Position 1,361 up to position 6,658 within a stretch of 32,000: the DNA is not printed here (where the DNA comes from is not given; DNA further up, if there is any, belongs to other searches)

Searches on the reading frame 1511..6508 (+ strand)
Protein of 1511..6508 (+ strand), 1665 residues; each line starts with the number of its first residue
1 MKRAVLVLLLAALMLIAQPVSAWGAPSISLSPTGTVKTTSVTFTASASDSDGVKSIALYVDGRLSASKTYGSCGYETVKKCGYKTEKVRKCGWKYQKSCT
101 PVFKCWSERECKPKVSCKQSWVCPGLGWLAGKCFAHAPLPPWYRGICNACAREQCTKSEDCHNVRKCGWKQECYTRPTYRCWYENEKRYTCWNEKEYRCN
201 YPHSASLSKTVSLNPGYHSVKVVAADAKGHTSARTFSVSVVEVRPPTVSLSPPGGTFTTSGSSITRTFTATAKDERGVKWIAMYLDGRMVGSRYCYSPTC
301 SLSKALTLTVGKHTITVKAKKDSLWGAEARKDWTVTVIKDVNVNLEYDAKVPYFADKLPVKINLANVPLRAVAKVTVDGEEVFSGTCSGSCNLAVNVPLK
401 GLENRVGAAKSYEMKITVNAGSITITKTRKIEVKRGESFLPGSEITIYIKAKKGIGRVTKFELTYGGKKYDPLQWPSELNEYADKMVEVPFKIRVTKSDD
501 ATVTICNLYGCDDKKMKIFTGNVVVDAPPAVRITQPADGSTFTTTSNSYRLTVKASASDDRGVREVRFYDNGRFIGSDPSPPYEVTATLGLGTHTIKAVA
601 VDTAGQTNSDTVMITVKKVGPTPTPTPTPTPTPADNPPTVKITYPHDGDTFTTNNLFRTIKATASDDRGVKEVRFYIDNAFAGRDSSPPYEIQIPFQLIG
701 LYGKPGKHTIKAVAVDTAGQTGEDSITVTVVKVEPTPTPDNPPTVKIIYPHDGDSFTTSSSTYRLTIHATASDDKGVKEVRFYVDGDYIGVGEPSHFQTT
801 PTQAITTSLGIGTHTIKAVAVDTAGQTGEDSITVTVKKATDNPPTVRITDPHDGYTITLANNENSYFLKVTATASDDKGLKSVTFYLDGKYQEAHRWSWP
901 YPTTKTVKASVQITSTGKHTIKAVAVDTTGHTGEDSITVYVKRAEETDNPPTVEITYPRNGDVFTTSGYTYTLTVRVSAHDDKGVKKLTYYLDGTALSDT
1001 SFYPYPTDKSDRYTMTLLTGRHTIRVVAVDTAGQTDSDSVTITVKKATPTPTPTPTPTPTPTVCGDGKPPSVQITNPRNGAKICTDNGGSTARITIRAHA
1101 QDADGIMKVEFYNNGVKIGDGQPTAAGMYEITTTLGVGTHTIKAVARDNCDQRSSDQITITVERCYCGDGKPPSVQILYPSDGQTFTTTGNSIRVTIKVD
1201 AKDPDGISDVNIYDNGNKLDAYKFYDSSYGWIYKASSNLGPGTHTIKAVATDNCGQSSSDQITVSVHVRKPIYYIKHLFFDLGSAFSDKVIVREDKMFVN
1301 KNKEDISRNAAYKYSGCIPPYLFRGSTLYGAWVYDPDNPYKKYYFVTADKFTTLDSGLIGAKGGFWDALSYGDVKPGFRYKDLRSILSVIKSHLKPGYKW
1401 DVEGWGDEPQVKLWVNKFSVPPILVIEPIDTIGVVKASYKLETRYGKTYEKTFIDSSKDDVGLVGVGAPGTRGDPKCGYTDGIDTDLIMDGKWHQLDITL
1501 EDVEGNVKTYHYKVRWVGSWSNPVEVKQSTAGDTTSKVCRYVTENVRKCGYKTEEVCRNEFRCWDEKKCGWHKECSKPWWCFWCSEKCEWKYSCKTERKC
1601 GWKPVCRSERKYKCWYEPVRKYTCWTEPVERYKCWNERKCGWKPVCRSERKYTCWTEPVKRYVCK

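Call 10: search_protein_families(library=pfam, proteins=[window:1511-6508:+], max_evalue=0.01)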
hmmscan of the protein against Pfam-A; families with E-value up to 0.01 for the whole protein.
window:1511-6508:+ (1665 aa): 12 families
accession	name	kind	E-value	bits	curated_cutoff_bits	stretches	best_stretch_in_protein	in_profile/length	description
PF17957.7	Big_7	-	1.8e-105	346.1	24.1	9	529-598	1-70/70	Bacterial Ig domain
PF06832.18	BiPBP_C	-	4e-43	145.7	26.8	6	739-827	6-85/90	Penicillin-Binding Protein C-terminus Family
PF19077.6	Big_13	-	4.5e-11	43.6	27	0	1210-1266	43-100/102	Bacterial Ig-like domain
PF09136.16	Glucodextran_B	-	6.1e-10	39.3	27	0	529-617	1-82/83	Glucodextranase, domain B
PF13290.12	CHB_HEX_C_1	-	3.1e-09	37.1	22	0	741-828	17-63/67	Chitobiase/beta-hexosaminidase C-terminal domain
PF17996.7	CE2_N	-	1.2e-08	35.4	27.9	0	1174-1249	12-81/108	Carbohydrate esterase 2 N-terminal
PF02494.22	HYR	-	1.3e-07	32.3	21.7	0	807-836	52-81/81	HYR domain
PF14347.11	DUF4399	-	7.9e-07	29.8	28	0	207-235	52-80/91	Domain of unknown function (DUF4399)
PF13287.12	Fn3_assoc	-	3e-05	24.5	23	0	576-608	18-52/59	Fn3 associated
PF07495.19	Y_Y_Y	-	0.0002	21.6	26.6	0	1237-1268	33-64/65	Y_Y_Y domain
PF22352.2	K319L-like_PKD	-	0.00048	20.5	27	0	1017-1044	57-84/84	K319L-like, PKD domain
PF00801.26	PKD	-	0.0052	17.2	23.5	0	208-236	49-77/80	PKD domain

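Call 68: find_encoding_contigs(protein=window:1511-6508:+, flank=10000, max_places=4)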
Protein window:1511-6508:+ (1665 aa): no gene with exactly this product is on record in the collection.
